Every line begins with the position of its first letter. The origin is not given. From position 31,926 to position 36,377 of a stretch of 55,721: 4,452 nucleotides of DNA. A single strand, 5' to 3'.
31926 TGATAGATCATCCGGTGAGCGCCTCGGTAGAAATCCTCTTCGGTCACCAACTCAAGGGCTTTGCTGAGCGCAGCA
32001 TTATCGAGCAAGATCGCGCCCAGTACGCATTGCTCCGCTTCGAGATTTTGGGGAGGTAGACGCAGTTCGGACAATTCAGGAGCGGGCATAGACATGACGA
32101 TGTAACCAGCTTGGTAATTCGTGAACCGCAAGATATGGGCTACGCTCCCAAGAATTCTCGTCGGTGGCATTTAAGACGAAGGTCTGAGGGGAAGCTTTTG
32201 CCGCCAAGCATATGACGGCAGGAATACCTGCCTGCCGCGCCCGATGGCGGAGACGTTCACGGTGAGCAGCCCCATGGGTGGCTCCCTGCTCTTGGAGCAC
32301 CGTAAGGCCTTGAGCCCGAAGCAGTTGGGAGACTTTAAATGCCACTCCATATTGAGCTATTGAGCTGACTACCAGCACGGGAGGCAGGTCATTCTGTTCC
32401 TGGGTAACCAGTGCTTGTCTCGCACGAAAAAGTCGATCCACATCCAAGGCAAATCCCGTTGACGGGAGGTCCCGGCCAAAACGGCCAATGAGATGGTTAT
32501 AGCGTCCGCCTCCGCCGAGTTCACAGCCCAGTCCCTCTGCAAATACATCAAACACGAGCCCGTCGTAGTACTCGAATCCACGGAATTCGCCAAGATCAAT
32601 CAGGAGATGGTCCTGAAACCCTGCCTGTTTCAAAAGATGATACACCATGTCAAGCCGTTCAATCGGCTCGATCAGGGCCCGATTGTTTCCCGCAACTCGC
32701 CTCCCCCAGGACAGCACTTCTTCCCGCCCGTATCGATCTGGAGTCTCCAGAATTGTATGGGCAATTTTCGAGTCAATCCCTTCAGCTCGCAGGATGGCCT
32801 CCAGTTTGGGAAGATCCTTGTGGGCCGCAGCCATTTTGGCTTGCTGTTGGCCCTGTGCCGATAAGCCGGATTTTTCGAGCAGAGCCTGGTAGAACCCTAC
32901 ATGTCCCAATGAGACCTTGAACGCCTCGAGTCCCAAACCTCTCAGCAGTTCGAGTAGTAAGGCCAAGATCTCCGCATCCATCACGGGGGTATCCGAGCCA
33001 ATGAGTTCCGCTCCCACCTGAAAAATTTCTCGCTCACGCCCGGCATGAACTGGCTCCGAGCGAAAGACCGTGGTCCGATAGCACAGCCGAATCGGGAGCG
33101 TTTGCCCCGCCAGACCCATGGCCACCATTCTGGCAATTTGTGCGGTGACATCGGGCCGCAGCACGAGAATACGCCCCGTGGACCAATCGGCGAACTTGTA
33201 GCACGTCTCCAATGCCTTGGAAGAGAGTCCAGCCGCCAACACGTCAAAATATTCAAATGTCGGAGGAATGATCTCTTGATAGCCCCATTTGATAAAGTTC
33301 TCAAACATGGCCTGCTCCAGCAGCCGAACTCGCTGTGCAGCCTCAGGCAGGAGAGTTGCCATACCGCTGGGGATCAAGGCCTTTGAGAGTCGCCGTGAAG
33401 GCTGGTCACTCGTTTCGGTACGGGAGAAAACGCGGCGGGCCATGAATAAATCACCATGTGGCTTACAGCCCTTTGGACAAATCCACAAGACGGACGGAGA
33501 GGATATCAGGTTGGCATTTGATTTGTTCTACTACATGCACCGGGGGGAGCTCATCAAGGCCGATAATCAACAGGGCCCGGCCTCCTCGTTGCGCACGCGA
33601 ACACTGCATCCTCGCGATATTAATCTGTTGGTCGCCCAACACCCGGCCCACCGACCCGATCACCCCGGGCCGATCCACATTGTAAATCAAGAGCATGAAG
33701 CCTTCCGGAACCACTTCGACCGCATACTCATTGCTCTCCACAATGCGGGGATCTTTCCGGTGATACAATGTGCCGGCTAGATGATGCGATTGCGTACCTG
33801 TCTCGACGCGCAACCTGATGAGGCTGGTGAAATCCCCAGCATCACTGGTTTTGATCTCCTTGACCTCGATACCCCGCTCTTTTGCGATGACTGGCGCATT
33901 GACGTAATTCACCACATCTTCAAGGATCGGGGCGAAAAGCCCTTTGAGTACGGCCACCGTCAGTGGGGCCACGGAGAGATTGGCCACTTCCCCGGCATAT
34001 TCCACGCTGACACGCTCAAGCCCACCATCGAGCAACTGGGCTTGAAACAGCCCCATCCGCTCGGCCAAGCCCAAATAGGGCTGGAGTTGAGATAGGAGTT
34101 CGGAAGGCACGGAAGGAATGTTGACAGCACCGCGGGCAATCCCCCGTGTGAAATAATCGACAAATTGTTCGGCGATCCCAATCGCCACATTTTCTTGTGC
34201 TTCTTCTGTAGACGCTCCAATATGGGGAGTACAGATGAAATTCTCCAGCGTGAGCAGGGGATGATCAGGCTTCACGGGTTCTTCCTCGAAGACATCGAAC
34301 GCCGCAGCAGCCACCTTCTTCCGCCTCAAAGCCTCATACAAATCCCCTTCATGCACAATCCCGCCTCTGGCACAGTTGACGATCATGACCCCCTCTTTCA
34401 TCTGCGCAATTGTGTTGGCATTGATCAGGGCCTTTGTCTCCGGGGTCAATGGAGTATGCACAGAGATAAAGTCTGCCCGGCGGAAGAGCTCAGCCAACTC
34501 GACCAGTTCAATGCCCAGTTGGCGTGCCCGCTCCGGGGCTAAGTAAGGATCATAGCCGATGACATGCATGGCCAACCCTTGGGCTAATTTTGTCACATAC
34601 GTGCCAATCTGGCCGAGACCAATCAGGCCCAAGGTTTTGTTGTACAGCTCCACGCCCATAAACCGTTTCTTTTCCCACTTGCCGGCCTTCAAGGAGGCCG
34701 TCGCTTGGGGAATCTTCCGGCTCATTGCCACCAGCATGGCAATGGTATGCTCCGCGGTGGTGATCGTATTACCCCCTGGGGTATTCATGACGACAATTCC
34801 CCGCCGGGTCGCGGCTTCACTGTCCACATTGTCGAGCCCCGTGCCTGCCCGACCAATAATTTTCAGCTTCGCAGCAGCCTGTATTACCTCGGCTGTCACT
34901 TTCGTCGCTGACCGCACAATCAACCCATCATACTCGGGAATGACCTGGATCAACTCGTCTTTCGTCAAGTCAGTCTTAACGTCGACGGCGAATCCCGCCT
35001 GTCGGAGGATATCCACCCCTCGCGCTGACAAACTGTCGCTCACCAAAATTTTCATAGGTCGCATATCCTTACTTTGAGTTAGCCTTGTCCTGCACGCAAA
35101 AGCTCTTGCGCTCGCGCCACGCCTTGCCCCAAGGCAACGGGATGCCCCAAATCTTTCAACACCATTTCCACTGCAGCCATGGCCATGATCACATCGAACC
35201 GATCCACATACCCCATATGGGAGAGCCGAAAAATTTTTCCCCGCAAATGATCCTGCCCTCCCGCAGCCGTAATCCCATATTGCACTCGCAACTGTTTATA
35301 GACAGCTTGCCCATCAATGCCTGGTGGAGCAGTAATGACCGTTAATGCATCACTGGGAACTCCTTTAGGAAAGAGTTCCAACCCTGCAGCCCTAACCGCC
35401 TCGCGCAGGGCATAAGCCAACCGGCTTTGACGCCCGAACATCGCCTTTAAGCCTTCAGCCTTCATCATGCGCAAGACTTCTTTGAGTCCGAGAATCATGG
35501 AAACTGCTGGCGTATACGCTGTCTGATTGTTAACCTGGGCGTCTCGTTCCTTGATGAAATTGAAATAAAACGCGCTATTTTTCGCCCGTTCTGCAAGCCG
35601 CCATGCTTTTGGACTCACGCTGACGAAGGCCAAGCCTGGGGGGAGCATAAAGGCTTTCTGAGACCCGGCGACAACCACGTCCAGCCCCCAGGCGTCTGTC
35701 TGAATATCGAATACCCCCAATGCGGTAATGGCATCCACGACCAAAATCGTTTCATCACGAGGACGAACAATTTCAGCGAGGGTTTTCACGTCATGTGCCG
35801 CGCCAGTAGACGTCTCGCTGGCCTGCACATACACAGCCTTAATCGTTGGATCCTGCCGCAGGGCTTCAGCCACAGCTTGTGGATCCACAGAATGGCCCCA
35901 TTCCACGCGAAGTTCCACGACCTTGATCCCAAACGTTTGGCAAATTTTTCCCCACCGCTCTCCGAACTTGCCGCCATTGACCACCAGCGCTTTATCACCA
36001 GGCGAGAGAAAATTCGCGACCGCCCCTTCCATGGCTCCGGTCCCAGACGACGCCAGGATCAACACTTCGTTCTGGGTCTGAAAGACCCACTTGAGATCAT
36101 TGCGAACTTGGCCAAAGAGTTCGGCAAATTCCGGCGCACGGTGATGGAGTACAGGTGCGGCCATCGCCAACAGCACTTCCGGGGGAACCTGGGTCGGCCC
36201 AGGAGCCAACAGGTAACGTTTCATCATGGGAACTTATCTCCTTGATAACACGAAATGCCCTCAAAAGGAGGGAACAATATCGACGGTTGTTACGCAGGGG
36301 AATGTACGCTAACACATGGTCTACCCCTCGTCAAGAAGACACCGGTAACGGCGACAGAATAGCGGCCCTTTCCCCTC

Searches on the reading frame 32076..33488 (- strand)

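Call 26: search_protein_families(library=pfam, proteins=[window:32076-33488:-], max_evalue=0.00001)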
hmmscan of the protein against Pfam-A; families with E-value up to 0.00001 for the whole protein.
window:32076-33488:- (470 aa): 2 families
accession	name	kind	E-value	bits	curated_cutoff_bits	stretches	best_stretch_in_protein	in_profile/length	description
PF13393.11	tRNA-synt_His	-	1.8e-84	284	25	1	42-353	1-308/308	Histidyl-tRNA synthetase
PF00587.30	tRNA-synt_2b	-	2.2e-07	31.6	29.3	1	97-319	1-124/179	tRNA synthetase class II core domain (G, H, P, S and T)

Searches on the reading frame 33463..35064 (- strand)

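Call 26: search_protein_families(library=pfam, proteins=[window:33463-35064:-], max_evalue=0.00001)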
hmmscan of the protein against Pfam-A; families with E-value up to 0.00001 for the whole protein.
window:33463-35064:- (533 aa): 4 families
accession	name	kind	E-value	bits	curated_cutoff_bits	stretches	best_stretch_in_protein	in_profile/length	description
PF02826.25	2-Hacid_dh_C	-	1.8e-64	216.8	25.1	1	108-283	1-178/178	D-isomer specific 2-hydroxyacid dehydrogenase, NAD binding domain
PF00389.36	2-Hacid_dh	-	7.1e-40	136.2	24.6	1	6-315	1-134/134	D-isomer specific 2-hydroxyacid dehydrogenase, catalytic domain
PF19304.4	PGDH_inter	-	9.9e-38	129.3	27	1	326-443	1-117/119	D-3-phosphoglycerate dehydrogenase intervening domain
PF01842.31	ACT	-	3.6e-10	39.8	27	1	457-516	2-62/66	ACT domain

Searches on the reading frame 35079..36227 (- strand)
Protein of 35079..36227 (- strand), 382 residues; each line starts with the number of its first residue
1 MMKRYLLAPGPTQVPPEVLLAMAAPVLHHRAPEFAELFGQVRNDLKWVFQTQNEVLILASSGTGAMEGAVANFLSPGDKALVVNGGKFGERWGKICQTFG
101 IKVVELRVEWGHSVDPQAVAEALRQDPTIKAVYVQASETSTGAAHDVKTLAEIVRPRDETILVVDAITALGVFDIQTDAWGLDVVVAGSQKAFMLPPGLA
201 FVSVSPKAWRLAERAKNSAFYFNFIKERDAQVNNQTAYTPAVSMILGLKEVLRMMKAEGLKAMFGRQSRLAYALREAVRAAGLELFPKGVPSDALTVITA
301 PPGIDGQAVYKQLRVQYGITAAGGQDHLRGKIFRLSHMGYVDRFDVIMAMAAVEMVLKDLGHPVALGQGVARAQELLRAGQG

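Call 26: search_protein_families(library=pfam, proteins=[window:35079-36227:-], max_evalue=0.00001)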
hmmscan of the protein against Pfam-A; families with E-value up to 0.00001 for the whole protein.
window:35079-36227:- (382 aa): 2 families
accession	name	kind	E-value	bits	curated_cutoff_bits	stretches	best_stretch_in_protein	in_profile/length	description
PF00266.25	Aminotran_5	-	9.3e-29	101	21.5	1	5-325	2-339/371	Aminotransferase class-V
PF01053.26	Cys_Met_Meta_PP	-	2.3e-07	30.1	27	1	57-189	71-196/381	Cys/Met metabolism PLP-dependent enzyme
